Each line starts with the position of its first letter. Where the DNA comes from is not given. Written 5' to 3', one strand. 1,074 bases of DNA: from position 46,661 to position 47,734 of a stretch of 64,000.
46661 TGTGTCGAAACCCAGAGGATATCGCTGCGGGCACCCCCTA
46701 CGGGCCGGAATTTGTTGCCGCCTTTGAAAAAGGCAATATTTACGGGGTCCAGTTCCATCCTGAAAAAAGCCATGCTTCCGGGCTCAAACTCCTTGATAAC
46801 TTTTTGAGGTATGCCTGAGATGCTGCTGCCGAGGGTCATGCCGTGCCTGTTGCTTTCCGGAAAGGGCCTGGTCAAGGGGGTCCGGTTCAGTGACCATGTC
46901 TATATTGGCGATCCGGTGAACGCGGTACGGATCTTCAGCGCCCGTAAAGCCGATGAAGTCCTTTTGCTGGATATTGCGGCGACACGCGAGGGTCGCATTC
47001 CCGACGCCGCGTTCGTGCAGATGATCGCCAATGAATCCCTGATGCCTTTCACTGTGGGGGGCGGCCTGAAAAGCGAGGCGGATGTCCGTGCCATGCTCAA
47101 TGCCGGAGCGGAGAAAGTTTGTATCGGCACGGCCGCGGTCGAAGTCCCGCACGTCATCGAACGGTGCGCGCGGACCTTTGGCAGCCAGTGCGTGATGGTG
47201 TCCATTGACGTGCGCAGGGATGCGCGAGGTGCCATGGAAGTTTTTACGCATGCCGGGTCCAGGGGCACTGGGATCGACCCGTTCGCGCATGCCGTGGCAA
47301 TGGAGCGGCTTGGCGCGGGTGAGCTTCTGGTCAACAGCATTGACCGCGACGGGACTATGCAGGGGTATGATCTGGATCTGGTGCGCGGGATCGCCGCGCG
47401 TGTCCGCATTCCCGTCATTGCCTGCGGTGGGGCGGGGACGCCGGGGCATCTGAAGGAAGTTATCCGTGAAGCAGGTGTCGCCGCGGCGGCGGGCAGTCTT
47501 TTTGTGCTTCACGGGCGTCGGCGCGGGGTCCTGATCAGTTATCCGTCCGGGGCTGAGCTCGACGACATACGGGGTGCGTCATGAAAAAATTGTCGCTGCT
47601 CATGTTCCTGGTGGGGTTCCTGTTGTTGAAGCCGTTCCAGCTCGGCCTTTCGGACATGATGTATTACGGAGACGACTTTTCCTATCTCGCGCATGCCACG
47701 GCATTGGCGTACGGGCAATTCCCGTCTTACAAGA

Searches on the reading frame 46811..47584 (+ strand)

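Call 90: search_protein_families(library=pfam, proteins=[window:46811-47584:+], max_evalue=0.00001)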
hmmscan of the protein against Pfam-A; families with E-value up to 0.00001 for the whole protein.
window:46811-47584:+ (257 aa): 1 family
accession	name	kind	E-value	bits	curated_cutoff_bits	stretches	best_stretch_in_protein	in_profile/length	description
PF00977.27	His_biosynth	-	1.1e-61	208.7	23.6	1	8-231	1-222/228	Histidine biosynthesis protein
